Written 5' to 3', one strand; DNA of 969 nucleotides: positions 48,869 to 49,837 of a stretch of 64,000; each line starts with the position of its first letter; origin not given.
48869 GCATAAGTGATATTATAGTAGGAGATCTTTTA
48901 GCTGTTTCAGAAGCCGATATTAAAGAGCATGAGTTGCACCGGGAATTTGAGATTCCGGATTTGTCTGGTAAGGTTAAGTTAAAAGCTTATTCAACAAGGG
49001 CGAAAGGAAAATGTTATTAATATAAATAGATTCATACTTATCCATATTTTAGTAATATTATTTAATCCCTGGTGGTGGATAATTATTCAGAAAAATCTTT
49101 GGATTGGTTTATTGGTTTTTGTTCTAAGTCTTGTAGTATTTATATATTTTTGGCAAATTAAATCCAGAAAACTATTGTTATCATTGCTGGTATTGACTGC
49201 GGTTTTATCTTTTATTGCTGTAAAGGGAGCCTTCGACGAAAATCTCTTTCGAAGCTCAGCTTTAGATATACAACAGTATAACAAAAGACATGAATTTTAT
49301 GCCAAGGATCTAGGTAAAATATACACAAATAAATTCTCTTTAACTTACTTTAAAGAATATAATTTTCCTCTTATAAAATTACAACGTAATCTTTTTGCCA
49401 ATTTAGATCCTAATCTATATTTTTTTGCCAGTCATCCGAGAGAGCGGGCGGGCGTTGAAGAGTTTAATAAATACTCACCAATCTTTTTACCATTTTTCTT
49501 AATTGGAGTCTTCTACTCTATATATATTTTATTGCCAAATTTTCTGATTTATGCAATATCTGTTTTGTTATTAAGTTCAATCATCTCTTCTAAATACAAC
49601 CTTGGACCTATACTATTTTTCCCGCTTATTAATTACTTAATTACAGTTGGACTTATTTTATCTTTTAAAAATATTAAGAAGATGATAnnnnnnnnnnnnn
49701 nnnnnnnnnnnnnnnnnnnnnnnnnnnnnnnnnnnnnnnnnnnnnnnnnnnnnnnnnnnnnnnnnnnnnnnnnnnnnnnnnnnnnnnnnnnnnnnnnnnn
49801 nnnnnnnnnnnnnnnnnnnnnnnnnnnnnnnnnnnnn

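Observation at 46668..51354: Duplicated two-gene cassette (mini-protein + GT-C); the second mini-protein has lost its start codon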

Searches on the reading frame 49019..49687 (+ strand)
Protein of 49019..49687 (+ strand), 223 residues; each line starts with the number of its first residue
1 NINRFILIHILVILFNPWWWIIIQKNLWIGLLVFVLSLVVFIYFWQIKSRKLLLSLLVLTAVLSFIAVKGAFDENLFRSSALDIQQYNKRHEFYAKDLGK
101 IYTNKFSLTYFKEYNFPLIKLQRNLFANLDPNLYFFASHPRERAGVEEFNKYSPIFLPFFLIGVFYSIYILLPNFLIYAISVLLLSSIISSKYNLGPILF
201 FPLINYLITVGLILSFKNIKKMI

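Call 8: search_protein_families(library=pfam, proteins=[window:49019-49687:+], max_evalue=0.1)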
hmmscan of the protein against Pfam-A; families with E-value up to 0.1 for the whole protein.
window:49019-49687:+ (223 aa): 0 families

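Call 16: find_homologous_proteins(query=window:49019-49687:+, max_evalue=0.001)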
Query window:49019-49687:+ (223 aa): 162 proteins with E <= 0.001 among 1754 candidates; the best 120 are listed.
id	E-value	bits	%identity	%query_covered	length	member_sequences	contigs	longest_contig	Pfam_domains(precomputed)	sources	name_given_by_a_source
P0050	1.6e-105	370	79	96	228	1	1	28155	-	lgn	-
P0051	4.6e-105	369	77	98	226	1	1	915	-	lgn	-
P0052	1.1e-101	358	74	96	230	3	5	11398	-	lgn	-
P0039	1.9e-100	354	99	77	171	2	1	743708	-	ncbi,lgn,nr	ncbi:MAG: hypothetical protein PHE48_01815 [Candidatus Daviesbacteria bacterium]|nr:hypothetical pro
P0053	2.5e-100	353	75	96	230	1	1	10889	-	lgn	-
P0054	8.8e-100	351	76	91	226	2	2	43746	-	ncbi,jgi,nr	ncbi:hypothetical protein KKE03_04495 [Patescibacteria group bacterium]|nr:hypothetical protein [Pat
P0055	2.8e-98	346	71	98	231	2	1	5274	-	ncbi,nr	ncbi:hypothetical protein KKE78_01845 [Patescibacteria group bacterium]|nr:hypothetical protein [Pat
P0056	2.9e-97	343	75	96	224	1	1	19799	-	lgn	-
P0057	3.4e-97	343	77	94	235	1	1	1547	-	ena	-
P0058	1.2e-96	341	77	94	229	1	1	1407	-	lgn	-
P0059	3.0e-96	340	73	98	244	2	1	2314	-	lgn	-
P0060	3.6e-96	340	69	98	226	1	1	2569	-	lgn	-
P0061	4.9e-96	339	73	97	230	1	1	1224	-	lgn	-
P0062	5.7e-96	339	72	94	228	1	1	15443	-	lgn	-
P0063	6.0e-96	339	70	99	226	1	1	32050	-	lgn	-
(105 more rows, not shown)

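Call 18: find_encoding_contigs(protein=P0050, flank=8000, max_places=2)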
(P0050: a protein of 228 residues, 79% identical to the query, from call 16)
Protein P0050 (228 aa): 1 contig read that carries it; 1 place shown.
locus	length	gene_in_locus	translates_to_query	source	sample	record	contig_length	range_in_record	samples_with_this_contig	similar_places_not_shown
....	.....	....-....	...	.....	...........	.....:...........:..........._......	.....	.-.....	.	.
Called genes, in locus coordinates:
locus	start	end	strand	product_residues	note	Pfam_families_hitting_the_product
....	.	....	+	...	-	?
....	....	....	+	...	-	-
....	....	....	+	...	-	-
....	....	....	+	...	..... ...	-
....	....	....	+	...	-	-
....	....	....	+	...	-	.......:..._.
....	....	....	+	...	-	-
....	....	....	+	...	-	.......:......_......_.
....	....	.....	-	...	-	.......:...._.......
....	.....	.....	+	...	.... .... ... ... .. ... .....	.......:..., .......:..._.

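Call 19: find_encoding_contigs(protein=P0063, flank=8000, max_places=2)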
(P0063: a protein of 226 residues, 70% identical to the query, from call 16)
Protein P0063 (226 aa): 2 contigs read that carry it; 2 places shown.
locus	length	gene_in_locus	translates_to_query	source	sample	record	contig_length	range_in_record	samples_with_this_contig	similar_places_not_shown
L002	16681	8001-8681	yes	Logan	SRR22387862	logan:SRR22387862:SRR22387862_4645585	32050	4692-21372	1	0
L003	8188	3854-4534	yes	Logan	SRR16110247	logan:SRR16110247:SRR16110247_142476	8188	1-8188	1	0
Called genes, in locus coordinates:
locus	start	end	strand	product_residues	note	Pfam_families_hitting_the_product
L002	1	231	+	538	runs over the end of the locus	PF13231:PMT_2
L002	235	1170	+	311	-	-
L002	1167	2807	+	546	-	PF02366:PMT (weak), PF13231:PMT_2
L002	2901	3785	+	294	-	PF00535:Glycos_transf_2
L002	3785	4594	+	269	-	PF00535:Glycos_transf_2, PF10111:Glyco_tranf_2_2 (weak)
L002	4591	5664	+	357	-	PF00534:Glycos_transf_1, PF13692:Glyco_trans_1_4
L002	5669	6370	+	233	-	-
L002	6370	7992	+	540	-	PF13231:PMT_2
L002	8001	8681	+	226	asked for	-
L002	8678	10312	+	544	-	-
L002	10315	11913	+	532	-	PF13231:PMT_2 (weak)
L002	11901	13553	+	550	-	PF02366:PMT (weak)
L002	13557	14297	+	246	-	PF00535:Glycos_transf_2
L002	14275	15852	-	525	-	-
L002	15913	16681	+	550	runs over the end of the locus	PF02366:PMT, PF13231:PMT_2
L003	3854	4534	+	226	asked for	-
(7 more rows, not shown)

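Call 20: find_encoding_contigs(protein=P0056, flank=8000, max_places=2)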
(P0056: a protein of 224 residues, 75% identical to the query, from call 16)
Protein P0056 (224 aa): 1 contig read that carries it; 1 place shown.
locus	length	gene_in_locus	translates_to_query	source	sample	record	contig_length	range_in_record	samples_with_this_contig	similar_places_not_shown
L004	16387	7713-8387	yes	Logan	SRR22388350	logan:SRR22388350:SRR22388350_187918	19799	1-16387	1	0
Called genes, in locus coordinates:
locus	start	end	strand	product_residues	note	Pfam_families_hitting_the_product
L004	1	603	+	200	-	?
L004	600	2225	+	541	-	PF13231:PMT_2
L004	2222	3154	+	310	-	-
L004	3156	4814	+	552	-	PF02366:PMT, PF13231:PMT_2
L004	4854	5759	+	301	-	PF00535:Glycos_transf_2, PF10111:Glyco_tranf_2_2 (weak)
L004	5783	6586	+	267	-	PF00535:Glycos_transf_2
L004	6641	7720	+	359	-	PF00534:Glycos_transf_1, PF13692:Glyco_trans_1_4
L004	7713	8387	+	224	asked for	-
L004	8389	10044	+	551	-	-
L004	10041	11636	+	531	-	-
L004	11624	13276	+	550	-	PF13231:PMT_2 (weak)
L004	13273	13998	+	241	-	PF00535:Glycos_transf_2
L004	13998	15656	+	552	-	PF13231:PMT_2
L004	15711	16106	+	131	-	-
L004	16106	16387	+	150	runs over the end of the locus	PF06114:Peptidase_M78 (weak)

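Call 23: list_cluster_members(proteins=[P0039, window:49112-49687:+])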
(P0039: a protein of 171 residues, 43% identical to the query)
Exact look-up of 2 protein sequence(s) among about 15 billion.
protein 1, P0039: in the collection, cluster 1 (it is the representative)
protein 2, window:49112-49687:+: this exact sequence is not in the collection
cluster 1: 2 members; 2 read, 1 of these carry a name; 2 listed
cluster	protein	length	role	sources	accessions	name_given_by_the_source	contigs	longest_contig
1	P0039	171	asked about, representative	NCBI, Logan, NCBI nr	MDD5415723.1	MAG: hypothetical protein PHE48_01815 [Candidatus Daviesbacteria bacterium] | hypothetical protein [Candidatus Daviesbacteria bacterium]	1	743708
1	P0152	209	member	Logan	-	-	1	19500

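Call 34: search_protein_families(library=ncbifam, proteins=[window:49022-49687:+], max_evalue=1)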
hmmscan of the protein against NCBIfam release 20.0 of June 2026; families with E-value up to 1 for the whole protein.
window:49022-49687:+ (222 aa): 0 families

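Call 40: find_related_loci(query=A7, collection=genome_contigs, flank=4000)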
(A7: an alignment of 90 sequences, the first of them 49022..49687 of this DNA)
Query A7 (222 aa) in genome_contigs; peptide patterns used: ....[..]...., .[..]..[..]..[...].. (x = any residue, [..] = any of these).
144 stretches matched a pattern; 40 encode a relative of the query (tblastn E <= 1e-3); 40 distinct loci.
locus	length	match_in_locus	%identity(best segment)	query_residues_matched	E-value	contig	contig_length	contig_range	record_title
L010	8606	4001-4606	76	5-206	1e-96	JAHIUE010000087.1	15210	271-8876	MAG: Patescibacteria group bacterium isolate MM_PC_MetaG.mb.24 MM_PC_MetaG.mb.24_k141_1585301, whole genome shotgun sequ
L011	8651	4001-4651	65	5-221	3e-91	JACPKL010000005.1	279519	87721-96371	MAG: Candidatus Daviesbacteria bacterium isolate NC_groundwater_493_Ag_S-0.1um_36_17 S35_SO-1_scaffold_124290, whole gen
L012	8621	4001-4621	65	15-221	5e-86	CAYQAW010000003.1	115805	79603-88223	MAG TPA_asm: uncultured Gammaproteobacteria bacterium isolate binchicken_co251_588 genome assembly, contig: NODE_257_len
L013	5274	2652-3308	71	1-219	5e-85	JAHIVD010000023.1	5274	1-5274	MAG: Patescibacteria group bacterium isolate MM_PC_MetaG.mb.55 MM_PC_MetaG.mb.55_k141_585154, whole genome shotgun seque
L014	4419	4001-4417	79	3-141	3e-64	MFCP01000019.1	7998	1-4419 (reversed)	MAG: Candidatus Daviesbacteria bacterium RIFCSPHIGHO2_01_FULL_40_11 rifcsphigho2_01_scaffold_25971, whole genome shotgun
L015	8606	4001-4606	41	10-212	1e-46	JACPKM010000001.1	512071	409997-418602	MAG: Candidatus Daviesbacteria bacterium isolate NC_groundwater_494_Ag_S-0.1um_37_28 S35_SO-1_scaffold_33038, whole geno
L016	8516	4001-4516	44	48-219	9e-43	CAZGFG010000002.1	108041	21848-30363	MAG TPA_asm: uncultured Gammaproteobacteria bacterium isolate binchicken_co125_1135 genome assembly, contig: NODE_384_le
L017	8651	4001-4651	38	9-219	2e-41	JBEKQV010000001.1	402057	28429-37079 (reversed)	MAG: Candidatus Microgenomates bacterium isolate SPRUCE 496 SPRUCE_496_1, whole genome shotgun sequence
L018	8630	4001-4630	45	9-220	3e-41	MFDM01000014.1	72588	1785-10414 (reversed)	MAG: Candidatus Daviesbacteria bacterium RIFCSPLOWO2_01_FULL_39_12 rifcsplowo2_01_scaffold_2219, whole genome shotgun se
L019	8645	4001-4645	40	13-219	1e-40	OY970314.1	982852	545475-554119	MAG: Candidatus Woesebacteria bacterium isolate MFD01299.bin.c.5 genome assembly, chromosome: 1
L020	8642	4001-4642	39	4-216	2e-37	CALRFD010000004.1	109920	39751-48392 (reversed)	MAG: Patescibacteria group bacterium isolate Ike-100m-12 genome assembly, contig: Ike-100-c60, whole genome shotgun sequ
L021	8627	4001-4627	37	5-210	3e-35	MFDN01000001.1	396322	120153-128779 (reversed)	MAG: Candidatus Daviesbacteria bacterium RIFCSPLOWO2_01_FULL_39_23 rifcsplowo2_01_scaffold_1, whole genome shotgun seque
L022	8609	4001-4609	38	15-212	8e-31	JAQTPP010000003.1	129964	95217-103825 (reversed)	MAG: Candidatus Daviesbacteria bacterium isolate STB_119 NODE_322_length_129964_cov_5.621110_Sandtown_B, whole genome sh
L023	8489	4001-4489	37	45-216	7e-31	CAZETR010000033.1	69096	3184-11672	MAG TPA_asm: uncultured Gammaproteobacteria bacterium isolate binchicken_co203_46 genome assembly, contig: k141_2563225,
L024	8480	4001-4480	43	5-163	7e-30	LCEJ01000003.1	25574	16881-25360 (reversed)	MAG: Candidatus Daviesbacteria bacterium GW2011_GWA2_42_7 UV41_C0003, whole genome shotgun sequence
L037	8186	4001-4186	44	95-164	1e-9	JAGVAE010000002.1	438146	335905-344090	MAG: Candidatus Woesebacteria bacterium isolate DeMMO6_57 c_000000045538, whole genome shotgun sequence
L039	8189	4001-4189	34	95-165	1e-8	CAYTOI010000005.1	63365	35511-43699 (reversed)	MAG TPA_asm: uncultured Pseudomonadales bacterium isolate SRP278252_co2_194 genome assembly, contig: NODE_738_length_633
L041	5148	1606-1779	38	99-164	1e-7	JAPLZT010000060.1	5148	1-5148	MAG: Candidatus Woesebacteria bacterium isolate LacPavin_0920_WC90_MAG_37_8 LacPavin_0920_WC90_scaffold_1309227, whole g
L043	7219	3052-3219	40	99-162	3e-7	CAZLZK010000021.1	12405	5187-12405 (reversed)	MAG TPA_asm: uncultured Gammaproteobacteria bacterium isolate SRP269290_co1_809 genome assembly, contig: NODE_7572_lengt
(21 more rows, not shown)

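Call 41: predict_structure(alignment_id=A7)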
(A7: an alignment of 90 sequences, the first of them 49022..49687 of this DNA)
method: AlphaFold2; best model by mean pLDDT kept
length: 222 residues; sequences in the alignment: 90
mean_pLDDT: 92.4   pTM: 0.86
mean pLDDT of the five models: 92.4, 91.9, 91.8, 89.9, 88.8
residues with pLDDT >= 90: 175; 70-90: 37; 50-70: 10; < 50: 0
segments of 3 or more residues with pLDDT < 50: none
pLDDT, mean of each block of 10 residues (from residue 1): 95 96 97 99 97 98 96 89 92 94 94 90 89 75 66 96 95 95 94 92 98 96 90
secondary structure, 60 per line:
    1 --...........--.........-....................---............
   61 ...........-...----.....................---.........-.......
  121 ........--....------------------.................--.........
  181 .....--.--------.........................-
elements in order: H3-13 H16-24 H26-45 H49-70 H80-100 H104-112 H114-128 H131-134 H153-169 H172-185 H197-221

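Call 47: fold_search(model_id=the predicted structure, library=pdb)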
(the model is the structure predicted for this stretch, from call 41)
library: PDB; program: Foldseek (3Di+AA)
matches with E <= 10: 6; with E <= 0.001: 0
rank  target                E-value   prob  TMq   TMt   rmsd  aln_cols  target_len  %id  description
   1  9hny_F5               2.1e+00  0.08  0.22  0.12  16.4       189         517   14  Mitoribosomal small subunit in complex with Mettl15 and Mettl17 (released 2025-03-26)
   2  6sga_F5               5.5e+00  0.04  0.21  0.12  15.7       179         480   13  Body domain of the mt-SSU assemblosome from Trypanosoma brucei (released 2019-09-18)
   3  3icq_U                7.9e+00  0.06  0.17  0.05  17.2       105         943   19  Karyopherin nuclear state (released 2009-08-25)
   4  3l8i_C                8.3e+00  0.01  0.14  0.14  15.3       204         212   11  Crystal structure of CCM3, a cerebral cavernous malformation protein critical for vascular integrity (released 2010-05-19)
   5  7lft_A                8.8e+00  0.06  0.17  0.09  16.8       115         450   18  Cryo-EM structure of human Apo CNGA1 channel in K+/Ca2+ (released 2021-03-10)
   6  6w08_B                9.2e+00  0.02  0.10  0.08  21.4       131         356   13  Crystal Structure of Motility Associated Killing Factor E from Vibrio cholerae (released 2020-03-11)

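Call 53: search_protein_families(library=pfam, proteins=[L037:3533-4762:+, L041:1057-2376:+, L043:2530-3819:+, L024:3971-6214:+, L039:3611-4423:+], max_evalue=0.1)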
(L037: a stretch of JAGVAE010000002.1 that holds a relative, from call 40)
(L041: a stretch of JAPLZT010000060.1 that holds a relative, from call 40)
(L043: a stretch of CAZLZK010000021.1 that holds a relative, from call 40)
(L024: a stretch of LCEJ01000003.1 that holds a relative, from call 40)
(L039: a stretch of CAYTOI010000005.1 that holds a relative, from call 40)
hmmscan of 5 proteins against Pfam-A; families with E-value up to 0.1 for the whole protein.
L037:3533-4762:+ (410 aa): 2 families
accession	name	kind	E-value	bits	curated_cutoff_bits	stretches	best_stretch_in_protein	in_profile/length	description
PF13231.12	PMT_2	-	9.4e-09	36.1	26.1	1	42-131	20-108/160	Dolichyl-phosphate-mannose-protein mannosyltransferase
PF02366.24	PMT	-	0.00055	20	22.7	1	44-118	83-156/245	Dolichyl-phosphate-mannose-protein mannosyltransferase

L041:1057-2376:+ (440 aa): 0 families

L043:2530-3819:+ (430 aa): 2 families
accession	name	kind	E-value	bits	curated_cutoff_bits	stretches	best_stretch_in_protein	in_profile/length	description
PF02366.24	PMT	-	0.00023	21.2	22.7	1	53-107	83-137/245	Dolichyl-phosphate-mannose-protein mannosyltransferase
PF19992.4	DUF6427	-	0.00032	20.5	25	1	236-303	226-292/301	Family of unknown function (DUF6427)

L024:3971-6214:+ (748 aa): 2 families
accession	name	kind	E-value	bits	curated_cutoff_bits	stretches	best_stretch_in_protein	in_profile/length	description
PF13231.12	PMT_2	-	2.7e-06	28.1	26.1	1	253-410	3-158/160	Dolichyl-phosphate-mannose-protein mannosyltransferase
PF16935.10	Hol_Tox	-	0.041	14.2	23.3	0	330-343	11-24/34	Putative Holin-like Toxin (Hol-Tox)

L039:3611-4423:+ (271 aa): 0 families

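Call 65: search_protein_representatives(alignment_id=A7)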
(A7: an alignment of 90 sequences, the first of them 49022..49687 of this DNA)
Query: 90 sequences, 228 profile positions. Proteins with E-value up to 0.001 (for the whole library): 523; up to 1e-10: 334; up to 1e-30: 140. The best 150 are listed.
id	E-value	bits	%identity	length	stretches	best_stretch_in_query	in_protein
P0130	8.2e-83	293.7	-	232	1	5-227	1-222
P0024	1.7e-81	289.4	-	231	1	7-223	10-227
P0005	1.7e-75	269.8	-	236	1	6-225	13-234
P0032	3.9e-75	268.6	-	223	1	6-224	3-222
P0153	6.7e-75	267.8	-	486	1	7-224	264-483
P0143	8.8e-74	264.2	-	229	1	6-226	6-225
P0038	3.4e-70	252.4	-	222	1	6-222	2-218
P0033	3.0e-69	249.4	-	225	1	7-224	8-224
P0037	2.0e-67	243.4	-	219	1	8-223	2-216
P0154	8.8e-67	241.3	-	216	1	2-222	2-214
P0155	1.2e-66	240.8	-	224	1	9-221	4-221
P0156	5.9e-66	238.6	-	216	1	9-223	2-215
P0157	9.4e-66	237.9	-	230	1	5-223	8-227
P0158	2.8e-65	236.4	-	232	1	6-223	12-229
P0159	7.4e-64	231.7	-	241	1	6-224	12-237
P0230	4.0e-34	134.4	-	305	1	6-225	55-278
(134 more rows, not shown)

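Call 66: search_protein_families(library=pfam, proteins=[P0153, P0230], max_evalue=0.01)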
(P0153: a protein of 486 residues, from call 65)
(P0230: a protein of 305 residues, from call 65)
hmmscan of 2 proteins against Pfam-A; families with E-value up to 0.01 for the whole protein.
P0153 (486 aa): 6 families
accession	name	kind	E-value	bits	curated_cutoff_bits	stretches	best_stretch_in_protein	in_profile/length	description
PF00535.33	Glycos_transf_2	-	5.1e-25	88.8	23.3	1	7-149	1-133/168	Glycosyl transferase family 2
PF10111.15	Glyco_tranf_2_2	-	1.5e-12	48.1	27.3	1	7-199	1-195/276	Glycosyltransferase like family 2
PF13641.12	Glyco_tranf_2_3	-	2.3e-10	41.3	27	1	6-224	3-215/230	Glycosyltransferase like family 2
PF13712.12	Glyco_tranf_2_5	-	7.4e-08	32.8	27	1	56-228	28-197/210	Glycosyltransferase like family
PF13632.12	Glyco_trans_2_3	-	2.8e-07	31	27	1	164-327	68-195/198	Glycosyl transferase family group 2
PF02709.20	Glyco_transf_7C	-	0.0018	18.3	23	1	155-215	6-67/78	N-terminal domain of galactosyltransferase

P0230 (305 aa): 1 family
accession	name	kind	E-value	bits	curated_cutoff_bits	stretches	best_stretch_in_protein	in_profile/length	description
PF07695.17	7TMR-DISM_7TM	-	0.0036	17.7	29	1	48-122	100-174/205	7TM diverse intracellular signalling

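Call 67: find_encoding_contigs(protein=P0153, flank=5000, max_places=4)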
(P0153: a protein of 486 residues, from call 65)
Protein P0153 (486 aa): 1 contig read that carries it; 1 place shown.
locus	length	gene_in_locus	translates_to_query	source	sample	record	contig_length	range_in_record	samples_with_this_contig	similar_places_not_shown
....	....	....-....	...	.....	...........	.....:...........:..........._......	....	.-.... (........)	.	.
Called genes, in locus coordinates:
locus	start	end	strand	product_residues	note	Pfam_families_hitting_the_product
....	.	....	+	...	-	?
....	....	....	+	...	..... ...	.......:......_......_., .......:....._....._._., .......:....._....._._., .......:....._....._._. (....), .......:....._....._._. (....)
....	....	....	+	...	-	?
